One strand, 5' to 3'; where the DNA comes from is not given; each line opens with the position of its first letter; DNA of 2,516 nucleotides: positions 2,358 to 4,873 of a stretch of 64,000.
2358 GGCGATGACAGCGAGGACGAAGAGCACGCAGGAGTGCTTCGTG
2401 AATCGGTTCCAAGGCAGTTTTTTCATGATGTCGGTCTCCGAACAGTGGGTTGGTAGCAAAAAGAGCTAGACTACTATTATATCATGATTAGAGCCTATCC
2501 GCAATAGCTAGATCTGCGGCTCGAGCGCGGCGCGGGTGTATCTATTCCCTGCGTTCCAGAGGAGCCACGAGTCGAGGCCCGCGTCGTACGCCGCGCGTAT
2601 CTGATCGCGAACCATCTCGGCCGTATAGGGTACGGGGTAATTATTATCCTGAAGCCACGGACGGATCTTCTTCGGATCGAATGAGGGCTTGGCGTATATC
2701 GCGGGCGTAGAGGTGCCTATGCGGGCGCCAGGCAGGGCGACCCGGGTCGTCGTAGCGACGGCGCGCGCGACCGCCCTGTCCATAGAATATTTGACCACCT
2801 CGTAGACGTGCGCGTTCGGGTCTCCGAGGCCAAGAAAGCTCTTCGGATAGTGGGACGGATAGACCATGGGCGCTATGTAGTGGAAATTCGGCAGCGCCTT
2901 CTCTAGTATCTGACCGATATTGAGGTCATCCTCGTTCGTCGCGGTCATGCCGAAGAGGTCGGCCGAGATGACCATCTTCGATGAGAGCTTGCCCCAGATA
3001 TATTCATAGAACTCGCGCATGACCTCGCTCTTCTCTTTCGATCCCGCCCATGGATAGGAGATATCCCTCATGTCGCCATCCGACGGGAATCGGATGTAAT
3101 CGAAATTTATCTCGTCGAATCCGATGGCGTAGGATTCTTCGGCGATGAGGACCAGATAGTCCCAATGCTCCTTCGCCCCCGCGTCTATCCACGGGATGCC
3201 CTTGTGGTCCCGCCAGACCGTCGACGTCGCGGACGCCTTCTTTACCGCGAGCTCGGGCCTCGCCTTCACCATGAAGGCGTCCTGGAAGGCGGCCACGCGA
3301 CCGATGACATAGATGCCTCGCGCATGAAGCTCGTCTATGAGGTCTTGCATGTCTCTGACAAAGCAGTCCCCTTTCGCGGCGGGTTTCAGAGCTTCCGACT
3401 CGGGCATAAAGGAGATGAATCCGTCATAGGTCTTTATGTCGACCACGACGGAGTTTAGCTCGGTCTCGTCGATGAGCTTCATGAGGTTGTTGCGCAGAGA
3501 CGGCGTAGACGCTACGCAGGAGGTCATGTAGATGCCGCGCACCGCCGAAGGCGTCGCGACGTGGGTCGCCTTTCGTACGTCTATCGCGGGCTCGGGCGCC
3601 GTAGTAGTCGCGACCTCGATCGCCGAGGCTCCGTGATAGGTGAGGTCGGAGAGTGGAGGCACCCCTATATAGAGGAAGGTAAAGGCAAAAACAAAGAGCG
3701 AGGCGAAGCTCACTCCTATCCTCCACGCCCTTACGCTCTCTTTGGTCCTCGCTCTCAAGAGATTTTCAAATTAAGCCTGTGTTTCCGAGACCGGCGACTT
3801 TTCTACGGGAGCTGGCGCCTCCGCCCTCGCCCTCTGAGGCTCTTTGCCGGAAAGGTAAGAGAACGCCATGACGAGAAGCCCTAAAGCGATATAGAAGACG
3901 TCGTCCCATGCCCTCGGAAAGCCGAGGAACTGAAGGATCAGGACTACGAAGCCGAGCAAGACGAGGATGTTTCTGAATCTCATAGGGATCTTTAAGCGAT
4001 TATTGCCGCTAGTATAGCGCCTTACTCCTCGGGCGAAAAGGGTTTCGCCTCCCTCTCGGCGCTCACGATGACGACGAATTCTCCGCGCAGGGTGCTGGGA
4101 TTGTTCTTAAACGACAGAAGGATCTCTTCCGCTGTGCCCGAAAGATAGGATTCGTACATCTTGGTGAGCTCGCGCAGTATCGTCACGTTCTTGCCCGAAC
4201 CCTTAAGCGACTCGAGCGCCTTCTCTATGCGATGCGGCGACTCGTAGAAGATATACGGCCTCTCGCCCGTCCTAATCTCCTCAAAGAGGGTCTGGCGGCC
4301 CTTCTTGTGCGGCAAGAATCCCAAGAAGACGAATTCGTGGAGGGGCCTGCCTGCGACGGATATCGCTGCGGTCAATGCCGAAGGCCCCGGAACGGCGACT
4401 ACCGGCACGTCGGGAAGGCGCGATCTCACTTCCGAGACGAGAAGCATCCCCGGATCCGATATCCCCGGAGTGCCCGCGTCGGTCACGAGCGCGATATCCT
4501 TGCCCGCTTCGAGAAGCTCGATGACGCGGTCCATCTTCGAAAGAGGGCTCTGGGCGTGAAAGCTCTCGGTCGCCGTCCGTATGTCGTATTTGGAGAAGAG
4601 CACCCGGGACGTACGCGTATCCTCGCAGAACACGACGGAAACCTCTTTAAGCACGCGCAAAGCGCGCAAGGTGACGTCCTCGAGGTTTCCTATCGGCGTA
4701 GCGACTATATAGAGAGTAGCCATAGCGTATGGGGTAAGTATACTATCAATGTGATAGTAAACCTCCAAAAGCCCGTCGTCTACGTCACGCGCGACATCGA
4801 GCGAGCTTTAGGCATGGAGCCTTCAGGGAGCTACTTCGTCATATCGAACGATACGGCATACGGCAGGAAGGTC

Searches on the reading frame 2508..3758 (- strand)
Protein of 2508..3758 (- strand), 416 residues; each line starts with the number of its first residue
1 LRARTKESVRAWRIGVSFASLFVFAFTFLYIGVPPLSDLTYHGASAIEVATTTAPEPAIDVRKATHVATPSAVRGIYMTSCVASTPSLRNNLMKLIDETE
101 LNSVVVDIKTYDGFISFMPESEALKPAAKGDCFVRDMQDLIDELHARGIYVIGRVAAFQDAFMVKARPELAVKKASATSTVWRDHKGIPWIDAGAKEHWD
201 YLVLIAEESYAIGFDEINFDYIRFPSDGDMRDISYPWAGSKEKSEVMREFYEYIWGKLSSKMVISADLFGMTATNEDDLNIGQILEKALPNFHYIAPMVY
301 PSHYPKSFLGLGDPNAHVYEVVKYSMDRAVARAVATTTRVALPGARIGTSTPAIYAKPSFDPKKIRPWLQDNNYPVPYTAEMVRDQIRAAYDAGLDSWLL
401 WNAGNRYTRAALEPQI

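Call 6: search_protein_families(library=pfam, proteins=[window:2508-3758:-], max_evalue=0.01)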
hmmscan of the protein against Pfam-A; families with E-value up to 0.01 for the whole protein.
window:2508-3758:- (416 aa): 2 families
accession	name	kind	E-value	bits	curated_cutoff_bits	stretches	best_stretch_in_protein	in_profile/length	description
PF13200.12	DUF4015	-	4.7e-86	289.2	27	1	75-407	1-313/313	Putative glycosyl hydrolase domain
PF14871.12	GHL6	-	0.0033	18.1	35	0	91-176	4-85/132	Hypothetical glycosyl hydrolase 6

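Call 27: search_protein_families(library=ncbifam, proteins=[window:2508-3758:-], max_evalue=0.01)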
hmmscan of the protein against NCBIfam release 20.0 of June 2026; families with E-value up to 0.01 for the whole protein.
window:2508-3758:- (416 aa): 0 families

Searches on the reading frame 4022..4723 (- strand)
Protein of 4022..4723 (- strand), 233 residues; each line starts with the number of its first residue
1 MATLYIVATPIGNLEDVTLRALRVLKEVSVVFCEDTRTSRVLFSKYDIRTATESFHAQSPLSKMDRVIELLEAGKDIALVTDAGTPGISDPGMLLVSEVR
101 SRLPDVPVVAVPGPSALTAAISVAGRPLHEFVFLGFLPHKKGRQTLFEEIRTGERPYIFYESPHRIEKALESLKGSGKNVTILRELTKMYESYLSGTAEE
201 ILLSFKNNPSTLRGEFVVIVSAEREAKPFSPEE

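Call 6: search_protein_families(library=pfam, proteins=[window:4022-4723:-], max_evalue=0.01)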
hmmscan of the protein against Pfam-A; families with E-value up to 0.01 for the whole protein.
window:4022-4723:- (233 aa): 1 family
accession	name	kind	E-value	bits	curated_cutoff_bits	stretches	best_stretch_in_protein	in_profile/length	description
PF00590.25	TP_methylase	-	1.3e-34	120.4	27.8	1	3-201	1-211/212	Tetrapyrrole (Corrin/Porphyrin) Methylases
